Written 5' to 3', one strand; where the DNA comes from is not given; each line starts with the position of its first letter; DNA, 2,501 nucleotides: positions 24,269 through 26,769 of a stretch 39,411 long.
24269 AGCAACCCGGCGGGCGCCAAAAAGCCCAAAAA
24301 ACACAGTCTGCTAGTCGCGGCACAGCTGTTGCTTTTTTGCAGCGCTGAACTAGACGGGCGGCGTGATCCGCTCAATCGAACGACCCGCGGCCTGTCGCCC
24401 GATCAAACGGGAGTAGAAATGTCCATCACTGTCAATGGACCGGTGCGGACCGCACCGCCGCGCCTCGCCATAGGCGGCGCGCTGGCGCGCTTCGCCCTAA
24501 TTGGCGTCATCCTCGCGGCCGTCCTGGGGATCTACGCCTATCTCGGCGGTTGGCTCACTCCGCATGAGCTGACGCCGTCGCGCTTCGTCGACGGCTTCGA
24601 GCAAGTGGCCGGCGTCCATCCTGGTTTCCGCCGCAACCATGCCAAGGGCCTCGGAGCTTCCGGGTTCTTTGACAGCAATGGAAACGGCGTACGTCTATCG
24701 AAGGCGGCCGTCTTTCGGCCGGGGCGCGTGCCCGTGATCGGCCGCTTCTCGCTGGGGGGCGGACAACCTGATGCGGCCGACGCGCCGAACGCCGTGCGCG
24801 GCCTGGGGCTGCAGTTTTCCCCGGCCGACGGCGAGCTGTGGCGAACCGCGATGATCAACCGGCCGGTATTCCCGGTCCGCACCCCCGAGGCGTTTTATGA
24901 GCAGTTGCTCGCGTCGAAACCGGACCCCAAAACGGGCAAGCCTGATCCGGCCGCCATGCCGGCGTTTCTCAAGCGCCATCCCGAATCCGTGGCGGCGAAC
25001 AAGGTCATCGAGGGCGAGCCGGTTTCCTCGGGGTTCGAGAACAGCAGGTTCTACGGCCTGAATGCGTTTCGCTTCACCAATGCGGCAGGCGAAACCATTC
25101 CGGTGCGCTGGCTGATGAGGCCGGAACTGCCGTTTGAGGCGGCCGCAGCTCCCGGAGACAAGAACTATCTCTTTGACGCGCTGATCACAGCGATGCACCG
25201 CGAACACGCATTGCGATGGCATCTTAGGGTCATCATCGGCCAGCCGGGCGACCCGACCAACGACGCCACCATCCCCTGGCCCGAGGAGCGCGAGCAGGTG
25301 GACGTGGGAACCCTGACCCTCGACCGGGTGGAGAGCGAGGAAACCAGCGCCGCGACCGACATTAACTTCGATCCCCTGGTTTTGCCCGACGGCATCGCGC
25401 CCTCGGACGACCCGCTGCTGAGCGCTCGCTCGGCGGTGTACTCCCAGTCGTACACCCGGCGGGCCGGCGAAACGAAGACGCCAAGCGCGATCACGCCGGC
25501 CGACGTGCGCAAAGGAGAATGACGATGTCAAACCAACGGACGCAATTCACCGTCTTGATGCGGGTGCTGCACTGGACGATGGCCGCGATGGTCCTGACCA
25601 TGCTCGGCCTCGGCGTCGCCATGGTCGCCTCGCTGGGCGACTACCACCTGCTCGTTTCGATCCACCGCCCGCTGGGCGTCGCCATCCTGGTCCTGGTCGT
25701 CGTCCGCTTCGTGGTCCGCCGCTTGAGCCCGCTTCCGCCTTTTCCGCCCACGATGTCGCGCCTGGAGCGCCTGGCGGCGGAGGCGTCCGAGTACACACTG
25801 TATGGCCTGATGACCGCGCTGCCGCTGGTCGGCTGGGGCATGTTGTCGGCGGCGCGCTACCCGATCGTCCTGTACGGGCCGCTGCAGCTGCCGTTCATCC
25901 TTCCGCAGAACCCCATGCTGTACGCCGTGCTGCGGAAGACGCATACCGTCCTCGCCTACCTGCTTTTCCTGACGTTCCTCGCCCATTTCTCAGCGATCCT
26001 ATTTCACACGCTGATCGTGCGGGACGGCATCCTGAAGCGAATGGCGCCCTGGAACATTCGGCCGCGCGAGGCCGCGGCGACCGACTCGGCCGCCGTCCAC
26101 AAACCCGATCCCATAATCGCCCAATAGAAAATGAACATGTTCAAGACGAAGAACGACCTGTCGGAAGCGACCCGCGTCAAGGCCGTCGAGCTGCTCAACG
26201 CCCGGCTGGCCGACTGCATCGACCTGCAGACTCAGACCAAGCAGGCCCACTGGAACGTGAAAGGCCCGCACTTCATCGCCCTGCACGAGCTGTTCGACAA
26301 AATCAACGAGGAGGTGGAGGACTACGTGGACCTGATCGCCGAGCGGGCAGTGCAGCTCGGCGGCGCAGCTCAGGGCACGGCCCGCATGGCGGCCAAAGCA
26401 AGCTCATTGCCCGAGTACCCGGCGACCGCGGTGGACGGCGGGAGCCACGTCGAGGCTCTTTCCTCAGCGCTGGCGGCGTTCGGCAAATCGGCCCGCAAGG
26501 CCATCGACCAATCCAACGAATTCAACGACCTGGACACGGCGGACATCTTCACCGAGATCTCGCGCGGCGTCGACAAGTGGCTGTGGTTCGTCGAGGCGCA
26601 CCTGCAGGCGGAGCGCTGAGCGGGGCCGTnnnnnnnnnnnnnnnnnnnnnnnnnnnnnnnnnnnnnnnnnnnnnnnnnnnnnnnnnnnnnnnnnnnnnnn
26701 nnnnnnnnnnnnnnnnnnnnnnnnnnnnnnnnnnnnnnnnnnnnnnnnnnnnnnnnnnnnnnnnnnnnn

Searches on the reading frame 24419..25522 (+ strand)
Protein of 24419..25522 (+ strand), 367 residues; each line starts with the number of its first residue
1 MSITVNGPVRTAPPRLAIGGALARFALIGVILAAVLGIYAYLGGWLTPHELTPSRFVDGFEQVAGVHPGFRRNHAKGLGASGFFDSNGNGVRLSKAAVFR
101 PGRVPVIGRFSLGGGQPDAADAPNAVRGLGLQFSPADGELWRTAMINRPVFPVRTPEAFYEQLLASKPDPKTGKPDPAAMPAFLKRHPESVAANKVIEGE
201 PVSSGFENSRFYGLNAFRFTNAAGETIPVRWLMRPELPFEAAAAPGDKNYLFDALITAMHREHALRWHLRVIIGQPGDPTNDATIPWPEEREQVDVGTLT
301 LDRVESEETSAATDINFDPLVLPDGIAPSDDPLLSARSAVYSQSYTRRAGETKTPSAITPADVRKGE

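Call 7: search_protein_families(library=pfam, proteins=[window:24419-25522:+])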
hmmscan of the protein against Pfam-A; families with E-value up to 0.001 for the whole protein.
window:24419-25522:+ (367 aa): 1 family
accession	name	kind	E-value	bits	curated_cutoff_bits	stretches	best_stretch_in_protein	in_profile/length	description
PF00199.24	Catalase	-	4e-32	112.2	25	1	71-351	45-341/383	Catalase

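Call 12: find_encoding_contigs(protein=window:24419-25522:+, flank=3000, max_places=6)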
Protein window:24419-25522:+ (367 aa): no gene with exactly this product is on record in the collection.

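Call 13: find_homologous_proteins(query=window:24419-25522:+)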
Query window:24419-25522:+ (367 aa): 7348 proteins with E <= 0.001 among 8000 candidates; the best 120 are listed.
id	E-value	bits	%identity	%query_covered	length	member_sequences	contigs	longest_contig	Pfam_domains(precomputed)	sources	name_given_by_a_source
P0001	6.5e-244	827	100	100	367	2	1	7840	PF00199.25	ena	-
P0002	4.0e-192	656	79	100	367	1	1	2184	PF00199.25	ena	-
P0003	1.2e-191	655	80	100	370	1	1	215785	PF00199.25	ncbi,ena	-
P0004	1.5e-191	654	79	100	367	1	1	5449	PF00199.25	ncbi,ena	-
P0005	1.2e-190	651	78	100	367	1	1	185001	PF00199.25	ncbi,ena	-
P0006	7.6e-189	646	79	100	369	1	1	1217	PF00199.25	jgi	jgi:catalase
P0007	2.4e-188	644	79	100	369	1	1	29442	PF00199.25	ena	-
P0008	4.8e-188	643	79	100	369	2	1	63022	PF00199.25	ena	-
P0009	1.0e-186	639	76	100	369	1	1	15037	PF00199.25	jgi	jgi:catalase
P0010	9.0e-186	635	79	100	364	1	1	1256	PF00199.25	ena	-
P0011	9.9e-186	635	77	100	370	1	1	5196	PF00199.25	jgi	jgi:catalase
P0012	5.1e-185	633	76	100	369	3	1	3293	PF00199.25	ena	-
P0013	6.6e-185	633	79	100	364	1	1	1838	PF00199.25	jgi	jgi:catalase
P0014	1.5e-184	631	79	97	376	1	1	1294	PF00199.25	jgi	-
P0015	2.3e-184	631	78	100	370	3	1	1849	PF00199.25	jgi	jgi:catalase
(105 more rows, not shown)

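Call 15: find_related_loci(query=A1, collection=genome_contigs, flank=4000)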
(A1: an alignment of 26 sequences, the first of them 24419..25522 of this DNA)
Query A1 (367 aa) in genome_contigs; peptide patterns used: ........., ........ (x = any residue, [..] = any of these).
600 stretches matched a pattern (row limit reached: there are more); 565 encode a relative of the query (tblastn E <= 1e-3); the best 80 are kept; 80 distinct loci.
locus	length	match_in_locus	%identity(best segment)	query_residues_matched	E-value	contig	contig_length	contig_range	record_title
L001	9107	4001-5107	72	1-367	2e-173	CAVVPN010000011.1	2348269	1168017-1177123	MAG: uncultured Gemmataceae bacterium isolate MFD02579.bin.1.11 genome assembly, contig: contig_5959, whole genome shotg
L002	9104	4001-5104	72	1-367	1e-172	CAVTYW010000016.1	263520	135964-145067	MAG: Pirellulales bacterium isolate MFD06714.bin.2.12 genome assembly, contig: contig_36630, whole genome shotgun sequen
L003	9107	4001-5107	70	1-367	3e-171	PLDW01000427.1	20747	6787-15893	MAG: Gemmataceae bacterium isolate palsa_1347 73.20111000_P1S.15_contig_6575, whole genome shotgun sequence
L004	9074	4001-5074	72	12-367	3e-167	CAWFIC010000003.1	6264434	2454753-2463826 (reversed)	MAG: uncultured Planctomycetota bacterium isolate MFD02579.bin.2.73 genome assembly, contig: contig_1813, whole genome s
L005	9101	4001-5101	72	1-366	4e-164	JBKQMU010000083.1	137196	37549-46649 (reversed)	MAG: Isosphaeraceae bacterium isolate LABRr1A1B1C__bin_94 LABRr1A1B1C_000000060607, whole genome shotgun sequence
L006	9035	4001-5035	71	24-367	2e-162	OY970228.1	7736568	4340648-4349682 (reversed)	MAG: uncultured Planctomycetaceae bacterium isolate MFD00731.bin.c.1 genome assembly, chromosome: 1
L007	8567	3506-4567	71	16-367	7e-162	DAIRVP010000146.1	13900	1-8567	MAG TPA_asm: Candidatus Rokuibacteriota bacterium isolate CTOTU27893 NODE_701_length_13900_cov_6.432864, whole genome sh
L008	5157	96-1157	69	16-367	8e-160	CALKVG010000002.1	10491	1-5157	MAG TPA_asm: uncultured Myxococcales bacterium isolate SRR5457059_bin.51_CONCOCT_v1.1_MAG genome assembly, contig: ERZ79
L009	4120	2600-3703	68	14-367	2e-163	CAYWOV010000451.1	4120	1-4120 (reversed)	MAG TPA_asm: uncultured Planctomycetaceae bacterium isolate binchicken_co3_535 genome assembly, contig: NODE_72521_lengt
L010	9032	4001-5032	68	24-365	2e-158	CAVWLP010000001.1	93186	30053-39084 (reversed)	MAG: uncultured Phycisphaerales bacterium isolate MFD04434.bin.2.6 genome assembly, contig: contig_22847, whole genome s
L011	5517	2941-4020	65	9-365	2e-154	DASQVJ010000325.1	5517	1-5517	MAG TPA_asm: Bryobacteraceae bacterium isolate SMAG_U10984 k141_266462, whole genome shotgun sequence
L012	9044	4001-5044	65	21-365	1e-151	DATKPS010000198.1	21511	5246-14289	MAG TPA_asm: Candidatus Sulfotelmatobacter sp. isolate SMAG_U14797 k141_852634, whole genome shotgun sequence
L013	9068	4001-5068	66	13-365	3e-151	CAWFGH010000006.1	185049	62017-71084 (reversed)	MAG: uncultured delta proteobacterium isolate MFD00731.bin.2.203 genome assembly, contig: contig_41489, whole genome sho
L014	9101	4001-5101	64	2-365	4e-151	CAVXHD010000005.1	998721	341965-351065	MAG: uncultured Acidobacteriota bacterium isolate MFD04463.bin.1.197 genome assembly, contig: contig_45035, whole genome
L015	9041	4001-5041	66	22-365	9e-151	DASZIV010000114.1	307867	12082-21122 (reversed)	MAG TPA_asm: Bryobacteraceae bacterium isolate SMAG_U6611 k141_2976242, whole genome shotgun sequence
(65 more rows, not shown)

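Call 21: find_encoding_contigs(protein=P0003, flank=5000, max_places=3)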
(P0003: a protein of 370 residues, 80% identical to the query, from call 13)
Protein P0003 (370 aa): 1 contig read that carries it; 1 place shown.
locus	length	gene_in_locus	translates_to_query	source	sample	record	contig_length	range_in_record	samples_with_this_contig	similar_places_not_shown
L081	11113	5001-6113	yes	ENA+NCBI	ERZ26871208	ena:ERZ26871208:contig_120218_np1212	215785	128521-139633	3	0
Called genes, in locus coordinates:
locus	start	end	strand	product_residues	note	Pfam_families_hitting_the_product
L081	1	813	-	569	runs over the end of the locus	PF00069:Pkinase, PF07714:PK_Tyr_Ser-Thr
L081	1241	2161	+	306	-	PF12833:HTH_18, PF00165:HTH_AraC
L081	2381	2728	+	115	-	-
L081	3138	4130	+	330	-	PF00248:Aldo_ket_red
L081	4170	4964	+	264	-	PF00106:adh_short, PF08659:KR, PF23441:SDR (weak), PF13561:adh_short_C2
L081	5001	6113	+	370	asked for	PF00199:Catalase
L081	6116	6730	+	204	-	PF01292:Ni_hydr_CYTB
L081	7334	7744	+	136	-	PF00107:ADH_zinc_N, PF13602:ADH_zinc_N_2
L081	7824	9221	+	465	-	PF07992:Pyr_redox_2, PF13450:NAD_binding_8 (faint), PF00070:Pyr_redox, PF02852:Pyr_redox_dim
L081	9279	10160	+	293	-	PF00561:Abhydrolase_1, PF12146:Hydrolase_4, PF12697:Abhydrolase_6, PF00326:Peptidase_S9 (faint), PF12146:Hydrolase_4 (weak)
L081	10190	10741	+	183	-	PF03479:PCC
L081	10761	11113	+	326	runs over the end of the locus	PF00248:Aldo_ket_red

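Call 22: find_encoding_contigs(protein=P0005, flank=5000, max_places=3)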
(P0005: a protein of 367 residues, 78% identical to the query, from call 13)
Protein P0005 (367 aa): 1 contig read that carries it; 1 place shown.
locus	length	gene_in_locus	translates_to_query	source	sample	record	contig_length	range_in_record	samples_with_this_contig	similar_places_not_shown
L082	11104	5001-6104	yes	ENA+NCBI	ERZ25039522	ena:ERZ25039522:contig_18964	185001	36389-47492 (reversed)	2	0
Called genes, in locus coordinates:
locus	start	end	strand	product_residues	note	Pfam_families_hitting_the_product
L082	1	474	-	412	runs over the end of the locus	PF00069:Pkinase, PF07714:PK_Tyr_Ser-Thr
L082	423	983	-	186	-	-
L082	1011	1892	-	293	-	PF03446:NAD_binding_2, PF03807:F420_oxidored (weak), PF21761:RedAm-like_C, PF14833:NAD_binding_11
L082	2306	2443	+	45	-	-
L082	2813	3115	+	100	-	PF00210:Ferritin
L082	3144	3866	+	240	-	PF00190:Cupin_1, PF07883:Cupin_2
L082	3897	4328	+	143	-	PF07883:Cupin_2, PF00190:Cupin_1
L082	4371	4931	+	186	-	PF02635:DsrE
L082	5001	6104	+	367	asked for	PF00199:Catalase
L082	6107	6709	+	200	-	PF01292:Ni_hydr_CYTB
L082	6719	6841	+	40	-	-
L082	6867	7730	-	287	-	-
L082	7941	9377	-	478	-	PF00072:Response_reg, PF00158:Sigma54_activat, PF14532:Sigma54_activ_2, PF07728:AAA_5 (weak)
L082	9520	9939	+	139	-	PF13493:DUF4118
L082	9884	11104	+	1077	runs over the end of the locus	PF00989:PAS, PF08448:PAS_4, PF13426:PAS_9, PF00989:PAS, PF08447:PAS_3, PF08448:PAS_4, PF13426:PAS_9, PF00989:PAS, +8 more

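Call 23: find_encoding_contigs(protein=P0008, flank=5000, max_places=3)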
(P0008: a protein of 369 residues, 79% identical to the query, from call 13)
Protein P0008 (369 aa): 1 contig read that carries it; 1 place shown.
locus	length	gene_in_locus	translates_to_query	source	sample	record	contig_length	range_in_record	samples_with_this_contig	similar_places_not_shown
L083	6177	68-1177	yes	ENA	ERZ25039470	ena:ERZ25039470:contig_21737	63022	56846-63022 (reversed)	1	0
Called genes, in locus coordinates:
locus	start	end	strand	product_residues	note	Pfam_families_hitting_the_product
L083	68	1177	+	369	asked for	PF00199:Catalase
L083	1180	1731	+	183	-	PF01292:Ni_hydr_CYTB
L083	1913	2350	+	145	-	-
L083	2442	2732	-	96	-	-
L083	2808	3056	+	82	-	-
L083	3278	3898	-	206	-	-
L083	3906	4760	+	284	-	PF01946:Thi4 (weak), PF01266:DAO (faint), PF03486:HI0933_like (faint), PF07992:Pyr_redox_2, PF12831:FAD_oxidored (weak), PF13450:NAD_binding_8 (weak), PF13738:Pyr_redox_3 (weak), PF00070:Pyr_redox (weak)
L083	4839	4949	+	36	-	-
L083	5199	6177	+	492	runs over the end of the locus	PF00561:Abhydrolase_1 (weak)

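Call 30: find_related_loci(query=A1, collection=metagenome_contigs, flank=5000)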
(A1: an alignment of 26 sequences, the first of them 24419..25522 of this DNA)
Query A1 (367 aa) in metagenome_contigs; peptide patterns used: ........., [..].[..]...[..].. (x = any residue, [..] = any of these).
599 stretches matched a pattern (row limit reached: there are more); 563 encode a relative of the query (tblastn E <= 1e-3); the best 80 are kept; 80 distinct loci.
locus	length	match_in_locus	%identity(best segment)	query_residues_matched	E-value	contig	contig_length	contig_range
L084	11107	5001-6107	76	1-367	0e+0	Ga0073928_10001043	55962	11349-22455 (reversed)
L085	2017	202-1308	75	1-367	0e+0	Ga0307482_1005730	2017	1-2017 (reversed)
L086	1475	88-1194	78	1-367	0e+0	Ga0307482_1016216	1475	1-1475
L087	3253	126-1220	76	5-367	0e+0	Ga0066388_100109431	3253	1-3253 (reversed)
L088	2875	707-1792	76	8-367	0e+0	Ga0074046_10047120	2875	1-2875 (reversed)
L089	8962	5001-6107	75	1-367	3e-179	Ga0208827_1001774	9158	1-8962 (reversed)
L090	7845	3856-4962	75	1-367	2e-179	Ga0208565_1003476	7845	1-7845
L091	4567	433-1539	75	1-367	0e+0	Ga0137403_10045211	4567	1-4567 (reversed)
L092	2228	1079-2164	75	8-367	0e+0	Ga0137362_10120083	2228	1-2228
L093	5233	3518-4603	75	8-367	2e-180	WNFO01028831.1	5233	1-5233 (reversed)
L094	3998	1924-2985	76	15-366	0e+0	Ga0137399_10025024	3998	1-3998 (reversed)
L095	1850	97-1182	73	8-367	0e+0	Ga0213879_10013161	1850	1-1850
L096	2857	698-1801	74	2-367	0e+0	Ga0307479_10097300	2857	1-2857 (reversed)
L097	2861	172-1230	76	16-367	0e+0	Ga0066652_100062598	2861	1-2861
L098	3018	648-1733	76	8-367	0e+0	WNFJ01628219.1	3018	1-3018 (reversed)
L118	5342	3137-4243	70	1-367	1e-170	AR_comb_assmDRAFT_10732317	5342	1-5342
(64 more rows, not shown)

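Call 35: search_protein_families(library=ncbifam, proteins=[window:24419-25522:+])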
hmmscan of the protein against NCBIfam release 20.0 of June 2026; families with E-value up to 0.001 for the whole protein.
window:24419-25522:+ (367 aa): 1 family
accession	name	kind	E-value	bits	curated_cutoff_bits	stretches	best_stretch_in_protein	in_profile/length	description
NF008422.0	PRK11249.1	equivalog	5e-11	41.7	1102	1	73-350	124-421/752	catalase HPII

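Call 61: search_solved_structures(query=window:24419-25522:+, max_evalue=0.001)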
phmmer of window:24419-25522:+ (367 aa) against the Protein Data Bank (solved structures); distinct sequences matched with E-value up to 0.001: 95 (the best 60 are shown).
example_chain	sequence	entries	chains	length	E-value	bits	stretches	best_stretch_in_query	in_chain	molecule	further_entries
3e4w_A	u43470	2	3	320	1.3e-36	129.7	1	51-353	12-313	Putative uncharacterized protein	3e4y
3re8_A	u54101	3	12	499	1.4e-22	83.6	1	72-351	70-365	Catalase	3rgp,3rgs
3j7b_A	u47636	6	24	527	1.6e-22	83.4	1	72-351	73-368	Catalase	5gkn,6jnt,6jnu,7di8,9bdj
1tgu_A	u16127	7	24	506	2.7e-22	82.6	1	72-351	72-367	Catalase | PROTEIN (CATALASE)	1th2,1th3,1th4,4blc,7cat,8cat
3nwl_A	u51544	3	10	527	3e-22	82.4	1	72-351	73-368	Catalase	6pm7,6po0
1dgb_A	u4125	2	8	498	3.1e-22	82.4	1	72-351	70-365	CATALASE | PROTEIN (CATALASE)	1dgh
1dgf_A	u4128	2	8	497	3.1e-22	82.4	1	72-351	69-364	CATALASE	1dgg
1f4j_A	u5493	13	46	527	3.4e-22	82.2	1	72-351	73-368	CATALASE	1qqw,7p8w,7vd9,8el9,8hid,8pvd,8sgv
2j2m_A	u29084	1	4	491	1e-21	80.7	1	71-351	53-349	CATALASE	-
1m7s_A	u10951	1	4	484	2.6e-18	69.5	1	72-351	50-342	Catalase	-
1si8_A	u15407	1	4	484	4.3e-17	65.5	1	72-353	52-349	Catalase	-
1h6n_A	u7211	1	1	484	1.2e-16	64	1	71-350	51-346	CATALASE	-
6pt7_A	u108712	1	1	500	1.9e-16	63.4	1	71-350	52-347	Catalase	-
1m85_A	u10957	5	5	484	3.9e-16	62.3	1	71-350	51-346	catalase | CATALASE COMPOUND II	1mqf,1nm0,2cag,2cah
1h7k_A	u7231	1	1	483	5e-16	62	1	71-350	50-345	CATALASE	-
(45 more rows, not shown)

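Call 66: search_protein_families(library=pfam, proteins=[L118:9-1409:+, L118:1513-2970:+, L093:930-1334:+, L093:1603-2400:+, L093:2517-2891:+, L084:251-1990:+, L084:2553-3947:+, L084:6822-8552:+, L084:4361-5008:+])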
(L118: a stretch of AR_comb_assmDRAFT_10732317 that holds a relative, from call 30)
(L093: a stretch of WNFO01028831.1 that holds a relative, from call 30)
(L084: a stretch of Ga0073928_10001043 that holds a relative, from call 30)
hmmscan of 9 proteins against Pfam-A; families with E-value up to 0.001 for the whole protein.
L118:9-1409:+ (466 aa): 0 families

L118:1513-2970:+ (485 aa): 3 families
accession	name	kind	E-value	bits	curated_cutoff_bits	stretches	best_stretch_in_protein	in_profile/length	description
PF14417.12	MEDS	-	3e-47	160.9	29.8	1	30-189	1-161/161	MEDS: MEthanogen/methylotroph, DcmR Sensory domain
PF02518.31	HATPase_c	-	9.7e-22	77.9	26.4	1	366-479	1-110/111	Histidine kinase-, DNA gyrase B-, and HSP90-like ATPase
PF00512.31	HisKA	-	4.9e-09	36.5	26.9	1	255-322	2-64/66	His Kinase A (phospho-acceptor) domain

L093:930-1334:+ (134 aa): 0 families

L093:1603-2400:+ (265 aa): 1 family
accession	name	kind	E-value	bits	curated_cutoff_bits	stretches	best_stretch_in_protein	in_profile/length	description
PF12974.12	Phosphonate-bd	-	3.9e-41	141.4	27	1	21-250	19-242/242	ABC transporter, phosphonate, periplasmic substrate-binding protein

L093:2517-2891:+ (124 aa): 0 families

L084:251-1990:+ (579 aa): 1 family
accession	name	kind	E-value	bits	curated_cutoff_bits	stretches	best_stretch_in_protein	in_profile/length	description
PF13946.11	DUF4214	-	1.6e-34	118.2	23.2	4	372-425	16-70/72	Domain of unknown function (DUF4214)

L084:2553-3947:+ (464 aa): 7 families
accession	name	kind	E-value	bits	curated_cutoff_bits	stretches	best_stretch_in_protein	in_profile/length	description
PF07992.20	Pyr_redox_2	-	6.6e-54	183.7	26.1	1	7-326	1-288/291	Pyridine nucleotide-disulphide oxidoreductase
PF02852.28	Pyr_redox_dim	-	3.3e-28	98.5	25.3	1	348-453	1-106/110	Pyridine nucleotide-disulphide oxidoreductase, dimerisation domain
PF00070.33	Pyr_redox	-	1.1e-20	74.4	22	1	177-251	1-78/82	Pyridine nucleotide-disulphide oxidoreductase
PF13738.12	Pyr_redox_3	-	3.3e-09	36.8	30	1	175-313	164-305/305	Pyridine nucleotide-disulphide oxidoreductase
PF13450.12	NAD_binding_8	-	2.3e-08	34.6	21.9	0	180-212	1-33/68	NAD(P)-binding Rossmann-like domain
PF00890.30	FAD_binding_2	-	5.6e-05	22.9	20.4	0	9-37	2-30/414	FAD binding domain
PF12831.13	FAD_oxidored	-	0.00019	21.3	27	0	8-44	1-38/416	FAD dependent oxidoreductase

L084:6822-8552:+ (576 aa): 3 families
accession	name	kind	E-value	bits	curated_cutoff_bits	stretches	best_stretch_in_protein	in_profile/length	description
PF02775.26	TPP_enzyme_C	-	2.4e-42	144.7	21.9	1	381-527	1-151/151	Thiamine pyrophosphate enzyme, C-terminal TPP binding domain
PF00205.28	TPP_enzyme_M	-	2.5e-35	121.6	30.4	1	192-319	2-137/137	Thiamine pyrophosphate enzyme, central domain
PF02776.23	TPP_enzyme_N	-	1.5e-33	115.6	26.8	1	4-119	2-116/119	Thiamine pyrophosphate enzyme, N-terminal TPP binding domain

L084:4361-5008:+ (215 aa): 1 family
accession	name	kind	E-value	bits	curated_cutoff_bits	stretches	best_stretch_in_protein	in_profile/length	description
PF00210.30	Ferritin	-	1.3e-29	103.4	24.5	1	60-202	2-139/142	Ferritin-like domain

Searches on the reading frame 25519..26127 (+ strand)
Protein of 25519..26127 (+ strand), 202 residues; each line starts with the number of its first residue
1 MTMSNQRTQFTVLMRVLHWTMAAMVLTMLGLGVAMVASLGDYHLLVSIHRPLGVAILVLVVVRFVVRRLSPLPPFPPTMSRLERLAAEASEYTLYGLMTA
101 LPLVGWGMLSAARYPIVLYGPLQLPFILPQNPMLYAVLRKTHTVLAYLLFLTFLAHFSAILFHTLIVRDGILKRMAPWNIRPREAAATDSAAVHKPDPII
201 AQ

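Call 7: search_protein_families(library=pfam, proteins=[window:25519-26127:+])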
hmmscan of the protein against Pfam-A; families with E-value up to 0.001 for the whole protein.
window:25519-26127:+ (202 aa): 1 family
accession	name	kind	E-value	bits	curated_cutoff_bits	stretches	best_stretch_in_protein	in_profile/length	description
PF01292.26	Ni_hydr_CYTB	-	1.5e-20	74.1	30.1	1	10-177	2-178/179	Prokaryotic cytochrome b561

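Call 35: search_protein_families(library=ncbifam, proteins=[window:25519-26127:+])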
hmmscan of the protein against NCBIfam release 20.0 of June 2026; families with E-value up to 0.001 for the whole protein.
window:25519-26127:+ (202 aa): 1 family
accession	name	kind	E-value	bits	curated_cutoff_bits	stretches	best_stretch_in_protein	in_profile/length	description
NF008566.0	PRK11513.1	equivalog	8.4e-13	48.5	170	1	9-177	4-172/176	cytochrome b561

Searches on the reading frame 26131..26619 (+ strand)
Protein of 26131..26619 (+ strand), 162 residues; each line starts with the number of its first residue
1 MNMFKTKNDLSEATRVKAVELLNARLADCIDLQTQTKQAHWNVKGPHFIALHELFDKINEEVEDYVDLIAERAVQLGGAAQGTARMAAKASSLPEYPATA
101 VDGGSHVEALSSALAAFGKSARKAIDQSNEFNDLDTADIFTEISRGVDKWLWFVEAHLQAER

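Call 7: search_protein_families(library=pfam, proteins=[window:26131-26619:+])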
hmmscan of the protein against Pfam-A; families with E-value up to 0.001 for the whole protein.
window:26131-26619:+ (162 aa): 1 family
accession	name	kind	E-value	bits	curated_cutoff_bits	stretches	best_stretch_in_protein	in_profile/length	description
PF00210.30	Ferritin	-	4.3e-23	82.2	24.5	1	20-159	2-137/142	Ferritin-like domain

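Call 35: search_protein_families(library=ncbifam, proteins=[window:26131-26619:+])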
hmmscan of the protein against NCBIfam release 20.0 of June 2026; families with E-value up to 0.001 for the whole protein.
window:26131-26619:+ (162 aa): 3 families
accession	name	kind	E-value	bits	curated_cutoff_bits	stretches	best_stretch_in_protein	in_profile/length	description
NF006975.0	PRK09448.1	equivalog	1.1e-60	204.6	114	1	2-159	13-167/168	DNA starvation/stationary phase protection protein Dps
NF041388.1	DNAstvprot_Halo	equivalog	1.2e-14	54.6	170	1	16-148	22-154/171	DNA starvation/stationary phase protection protein DpsA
NF052461.1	DNAProtecDpsACyan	equivalog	1.8e-09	37.5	300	1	14-136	24-146/176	DNA starvation/stress protection protein DpsA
